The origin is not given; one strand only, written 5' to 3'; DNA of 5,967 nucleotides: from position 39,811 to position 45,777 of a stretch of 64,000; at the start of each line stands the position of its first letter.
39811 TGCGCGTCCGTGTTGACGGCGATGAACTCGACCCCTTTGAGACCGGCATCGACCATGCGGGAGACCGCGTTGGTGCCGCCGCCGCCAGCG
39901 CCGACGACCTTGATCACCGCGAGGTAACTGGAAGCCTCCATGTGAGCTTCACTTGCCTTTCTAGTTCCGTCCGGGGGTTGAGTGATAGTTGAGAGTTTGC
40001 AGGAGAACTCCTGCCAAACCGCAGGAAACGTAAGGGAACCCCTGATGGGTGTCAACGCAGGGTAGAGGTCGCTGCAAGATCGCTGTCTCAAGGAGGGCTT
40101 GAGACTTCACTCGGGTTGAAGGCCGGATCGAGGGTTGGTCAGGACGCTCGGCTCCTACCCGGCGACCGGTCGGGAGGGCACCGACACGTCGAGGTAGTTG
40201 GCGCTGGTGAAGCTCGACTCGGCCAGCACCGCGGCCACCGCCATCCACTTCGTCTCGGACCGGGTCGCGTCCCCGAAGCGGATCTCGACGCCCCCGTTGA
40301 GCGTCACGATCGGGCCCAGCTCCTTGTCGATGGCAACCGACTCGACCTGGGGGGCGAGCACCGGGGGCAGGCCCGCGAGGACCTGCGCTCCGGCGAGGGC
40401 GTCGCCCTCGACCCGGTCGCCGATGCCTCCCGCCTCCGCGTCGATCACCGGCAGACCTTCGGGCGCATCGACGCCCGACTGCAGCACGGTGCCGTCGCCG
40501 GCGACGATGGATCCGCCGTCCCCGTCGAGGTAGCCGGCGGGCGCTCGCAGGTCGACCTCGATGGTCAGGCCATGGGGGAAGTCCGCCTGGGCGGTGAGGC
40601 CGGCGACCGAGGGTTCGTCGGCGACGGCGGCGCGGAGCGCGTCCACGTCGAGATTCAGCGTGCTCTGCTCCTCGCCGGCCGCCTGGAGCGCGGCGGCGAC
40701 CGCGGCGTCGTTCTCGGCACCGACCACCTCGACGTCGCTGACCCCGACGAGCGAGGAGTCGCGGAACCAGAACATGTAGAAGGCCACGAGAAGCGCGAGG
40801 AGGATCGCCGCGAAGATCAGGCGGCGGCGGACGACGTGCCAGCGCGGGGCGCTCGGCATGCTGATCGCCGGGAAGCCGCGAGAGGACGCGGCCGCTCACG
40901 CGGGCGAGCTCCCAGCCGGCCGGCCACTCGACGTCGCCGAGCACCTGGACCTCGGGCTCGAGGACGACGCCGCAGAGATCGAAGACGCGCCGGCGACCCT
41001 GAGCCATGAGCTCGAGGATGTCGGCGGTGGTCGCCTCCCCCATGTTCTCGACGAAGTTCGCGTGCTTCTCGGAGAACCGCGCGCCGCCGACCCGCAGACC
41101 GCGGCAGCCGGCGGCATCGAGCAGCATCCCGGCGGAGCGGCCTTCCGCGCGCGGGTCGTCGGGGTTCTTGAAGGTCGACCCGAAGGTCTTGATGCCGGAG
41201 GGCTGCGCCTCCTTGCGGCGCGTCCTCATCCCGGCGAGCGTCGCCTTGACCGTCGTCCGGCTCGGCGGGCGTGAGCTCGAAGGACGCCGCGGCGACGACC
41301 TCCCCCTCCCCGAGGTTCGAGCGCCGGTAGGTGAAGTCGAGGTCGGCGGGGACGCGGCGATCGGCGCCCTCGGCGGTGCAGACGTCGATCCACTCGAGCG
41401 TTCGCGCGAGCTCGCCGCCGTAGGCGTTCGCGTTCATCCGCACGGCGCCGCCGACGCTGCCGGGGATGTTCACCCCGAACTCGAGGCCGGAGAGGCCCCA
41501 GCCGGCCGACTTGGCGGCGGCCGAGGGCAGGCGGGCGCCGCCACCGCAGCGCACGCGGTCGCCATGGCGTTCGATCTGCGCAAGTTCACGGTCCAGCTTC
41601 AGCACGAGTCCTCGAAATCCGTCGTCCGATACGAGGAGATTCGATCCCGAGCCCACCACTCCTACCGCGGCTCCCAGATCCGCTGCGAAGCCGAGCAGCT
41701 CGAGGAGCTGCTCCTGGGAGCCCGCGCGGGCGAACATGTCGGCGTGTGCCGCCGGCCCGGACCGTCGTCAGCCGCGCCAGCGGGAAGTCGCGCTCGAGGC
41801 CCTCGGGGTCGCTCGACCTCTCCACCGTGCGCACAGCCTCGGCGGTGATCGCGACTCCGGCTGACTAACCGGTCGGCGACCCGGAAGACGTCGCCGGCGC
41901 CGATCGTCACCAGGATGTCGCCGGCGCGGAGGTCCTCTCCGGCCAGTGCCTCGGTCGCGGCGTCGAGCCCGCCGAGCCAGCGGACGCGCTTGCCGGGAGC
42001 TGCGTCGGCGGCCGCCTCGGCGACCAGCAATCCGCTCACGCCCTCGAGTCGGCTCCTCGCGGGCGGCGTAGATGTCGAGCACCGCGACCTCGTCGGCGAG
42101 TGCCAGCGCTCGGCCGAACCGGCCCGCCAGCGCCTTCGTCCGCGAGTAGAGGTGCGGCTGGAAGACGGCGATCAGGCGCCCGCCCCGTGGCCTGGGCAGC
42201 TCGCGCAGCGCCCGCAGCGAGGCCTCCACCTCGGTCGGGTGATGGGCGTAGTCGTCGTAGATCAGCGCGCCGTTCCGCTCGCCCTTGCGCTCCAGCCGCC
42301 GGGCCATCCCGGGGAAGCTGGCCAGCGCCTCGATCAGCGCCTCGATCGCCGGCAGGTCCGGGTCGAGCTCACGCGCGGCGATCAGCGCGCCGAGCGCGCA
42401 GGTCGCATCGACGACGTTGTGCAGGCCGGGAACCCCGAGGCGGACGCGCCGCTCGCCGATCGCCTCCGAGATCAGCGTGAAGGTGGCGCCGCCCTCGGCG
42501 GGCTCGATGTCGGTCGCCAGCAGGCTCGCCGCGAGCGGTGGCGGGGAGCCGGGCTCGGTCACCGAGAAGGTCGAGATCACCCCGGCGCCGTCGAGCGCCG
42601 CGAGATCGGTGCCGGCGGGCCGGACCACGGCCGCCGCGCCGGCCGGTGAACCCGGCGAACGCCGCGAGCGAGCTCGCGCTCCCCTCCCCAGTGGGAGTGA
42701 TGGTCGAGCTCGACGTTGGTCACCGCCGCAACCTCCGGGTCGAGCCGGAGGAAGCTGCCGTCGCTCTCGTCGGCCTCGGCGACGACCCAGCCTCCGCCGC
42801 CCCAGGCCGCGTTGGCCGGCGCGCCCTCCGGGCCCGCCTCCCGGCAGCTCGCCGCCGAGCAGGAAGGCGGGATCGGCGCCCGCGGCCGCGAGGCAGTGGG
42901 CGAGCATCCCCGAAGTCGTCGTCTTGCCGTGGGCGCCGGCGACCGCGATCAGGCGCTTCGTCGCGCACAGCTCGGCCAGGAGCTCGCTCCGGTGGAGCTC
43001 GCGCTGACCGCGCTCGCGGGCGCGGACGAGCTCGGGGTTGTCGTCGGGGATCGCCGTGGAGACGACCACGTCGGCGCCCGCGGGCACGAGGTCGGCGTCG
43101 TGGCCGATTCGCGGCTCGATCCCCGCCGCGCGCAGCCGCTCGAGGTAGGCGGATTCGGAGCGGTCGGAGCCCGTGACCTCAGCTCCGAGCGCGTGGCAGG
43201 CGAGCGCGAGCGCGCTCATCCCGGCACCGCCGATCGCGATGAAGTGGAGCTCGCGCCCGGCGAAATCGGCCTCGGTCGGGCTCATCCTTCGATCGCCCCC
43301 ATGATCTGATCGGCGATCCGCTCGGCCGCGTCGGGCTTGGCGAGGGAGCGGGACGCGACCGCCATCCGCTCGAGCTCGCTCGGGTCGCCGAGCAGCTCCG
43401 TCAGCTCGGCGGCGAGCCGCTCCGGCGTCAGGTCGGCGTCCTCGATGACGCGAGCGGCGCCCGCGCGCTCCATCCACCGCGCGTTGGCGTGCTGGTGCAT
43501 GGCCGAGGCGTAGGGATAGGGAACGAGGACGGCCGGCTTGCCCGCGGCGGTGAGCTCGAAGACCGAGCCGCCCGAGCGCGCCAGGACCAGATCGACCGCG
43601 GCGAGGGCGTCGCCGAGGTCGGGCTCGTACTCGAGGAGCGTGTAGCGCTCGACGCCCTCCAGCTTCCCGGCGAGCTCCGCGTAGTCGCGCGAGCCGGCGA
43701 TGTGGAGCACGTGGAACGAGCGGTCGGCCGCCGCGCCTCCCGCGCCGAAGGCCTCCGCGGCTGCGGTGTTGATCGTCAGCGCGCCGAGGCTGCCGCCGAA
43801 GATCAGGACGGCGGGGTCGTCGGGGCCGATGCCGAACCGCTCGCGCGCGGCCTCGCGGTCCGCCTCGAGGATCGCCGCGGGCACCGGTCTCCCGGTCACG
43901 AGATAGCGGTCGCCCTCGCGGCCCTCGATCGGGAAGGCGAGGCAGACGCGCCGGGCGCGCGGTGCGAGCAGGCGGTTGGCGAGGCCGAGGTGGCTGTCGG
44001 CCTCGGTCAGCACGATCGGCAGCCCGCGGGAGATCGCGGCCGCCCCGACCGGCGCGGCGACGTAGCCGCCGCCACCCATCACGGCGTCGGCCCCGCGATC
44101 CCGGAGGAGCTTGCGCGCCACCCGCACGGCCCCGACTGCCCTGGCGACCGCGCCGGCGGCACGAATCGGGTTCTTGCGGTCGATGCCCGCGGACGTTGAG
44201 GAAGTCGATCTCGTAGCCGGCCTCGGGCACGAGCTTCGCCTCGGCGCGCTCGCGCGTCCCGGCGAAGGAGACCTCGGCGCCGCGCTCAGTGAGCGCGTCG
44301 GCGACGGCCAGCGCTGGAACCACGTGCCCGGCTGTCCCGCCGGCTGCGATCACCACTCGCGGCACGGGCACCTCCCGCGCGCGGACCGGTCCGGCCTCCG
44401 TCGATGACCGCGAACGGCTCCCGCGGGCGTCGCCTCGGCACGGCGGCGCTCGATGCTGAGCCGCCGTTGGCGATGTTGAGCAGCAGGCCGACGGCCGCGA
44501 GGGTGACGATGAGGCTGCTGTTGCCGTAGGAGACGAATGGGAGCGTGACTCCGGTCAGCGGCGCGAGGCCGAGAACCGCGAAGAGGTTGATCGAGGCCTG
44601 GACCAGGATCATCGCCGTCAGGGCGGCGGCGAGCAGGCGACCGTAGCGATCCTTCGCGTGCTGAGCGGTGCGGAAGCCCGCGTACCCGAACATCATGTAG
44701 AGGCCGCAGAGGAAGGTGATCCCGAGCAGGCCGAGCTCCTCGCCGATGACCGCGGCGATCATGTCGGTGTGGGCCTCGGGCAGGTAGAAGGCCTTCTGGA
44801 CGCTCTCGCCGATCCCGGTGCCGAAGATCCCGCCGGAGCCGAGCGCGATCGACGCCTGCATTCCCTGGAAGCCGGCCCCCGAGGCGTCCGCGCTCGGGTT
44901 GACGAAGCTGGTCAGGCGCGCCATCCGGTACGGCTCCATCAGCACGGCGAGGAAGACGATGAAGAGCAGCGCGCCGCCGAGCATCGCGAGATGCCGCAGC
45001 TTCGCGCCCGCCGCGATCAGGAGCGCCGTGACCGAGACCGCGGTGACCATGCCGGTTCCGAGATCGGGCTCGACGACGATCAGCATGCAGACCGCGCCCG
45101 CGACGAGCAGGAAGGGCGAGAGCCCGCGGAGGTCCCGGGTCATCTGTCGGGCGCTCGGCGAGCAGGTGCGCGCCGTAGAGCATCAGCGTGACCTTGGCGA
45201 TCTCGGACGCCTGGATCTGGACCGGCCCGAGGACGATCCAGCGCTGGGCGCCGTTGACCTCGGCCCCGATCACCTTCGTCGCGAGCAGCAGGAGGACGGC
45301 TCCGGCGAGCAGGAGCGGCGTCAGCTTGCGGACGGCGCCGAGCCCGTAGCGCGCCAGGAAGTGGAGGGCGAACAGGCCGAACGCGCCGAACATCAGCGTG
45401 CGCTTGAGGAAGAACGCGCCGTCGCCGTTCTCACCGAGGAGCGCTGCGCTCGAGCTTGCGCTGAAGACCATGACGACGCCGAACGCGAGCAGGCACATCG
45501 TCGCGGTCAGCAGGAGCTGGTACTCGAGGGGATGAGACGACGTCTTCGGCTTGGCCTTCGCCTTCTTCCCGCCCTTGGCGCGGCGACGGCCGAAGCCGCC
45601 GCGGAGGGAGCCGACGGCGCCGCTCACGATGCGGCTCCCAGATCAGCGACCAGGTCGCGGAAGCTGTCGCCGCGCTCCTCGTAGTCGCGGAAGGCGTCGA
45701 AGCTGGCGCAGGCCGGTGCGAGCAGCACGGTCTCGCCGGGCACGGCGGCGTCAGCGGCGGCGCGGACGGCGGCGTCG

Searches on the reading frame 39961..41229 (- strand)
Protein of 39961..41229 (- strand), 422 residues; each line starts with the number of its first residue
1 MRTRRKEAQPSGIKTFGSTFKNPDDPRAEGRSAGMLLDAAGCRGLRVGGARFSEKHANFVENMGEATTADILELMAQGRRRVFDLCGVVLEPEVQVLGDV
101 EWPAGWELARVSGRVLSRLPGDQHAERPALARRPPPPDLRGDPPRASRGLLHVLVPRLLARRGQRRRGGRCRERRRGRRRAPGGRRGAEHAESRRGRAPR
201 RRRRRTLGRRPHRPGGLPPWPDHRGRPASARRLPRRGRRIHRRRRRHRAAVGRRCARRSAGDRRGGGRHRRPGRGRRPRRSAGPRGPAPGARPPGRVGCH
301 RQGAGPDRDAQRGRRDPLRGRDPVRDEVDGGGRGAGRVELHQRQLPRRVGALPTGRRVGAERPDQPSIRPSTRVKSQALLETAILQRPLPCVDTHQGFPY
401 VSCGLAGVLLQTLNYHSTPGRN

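Call 12: search_protein_families(library=pfam, proteins=[window:39961-41229:-])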
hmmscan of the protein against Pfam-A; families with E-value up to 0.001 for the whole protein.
window:39961-41229:- (422 aa): 1 family
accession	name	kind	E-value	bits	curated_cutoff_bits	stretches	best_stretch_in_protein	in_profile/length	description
PF02873.21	MurB_C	-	8.5e-27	93.7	27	1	2-96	10-98/99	UDP-N-acetylenolpyruvoylglucosamine reductase, C-terminal domain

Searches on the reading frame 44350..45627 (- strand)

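Call 12: search_protein_families(library=pfam, proteins=[window:44350-45627:-])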
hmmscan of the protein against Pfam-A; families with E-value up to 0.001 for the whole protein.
window:44350-45627:- (425 aa): 1 family
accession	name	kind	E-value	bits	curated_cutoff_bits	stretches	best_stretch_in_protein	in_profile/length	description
PF01098.24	FTSW_RODA_SPOVE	-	7.8e-25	88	26.4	1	38-161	3-125/356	Cell cycle protein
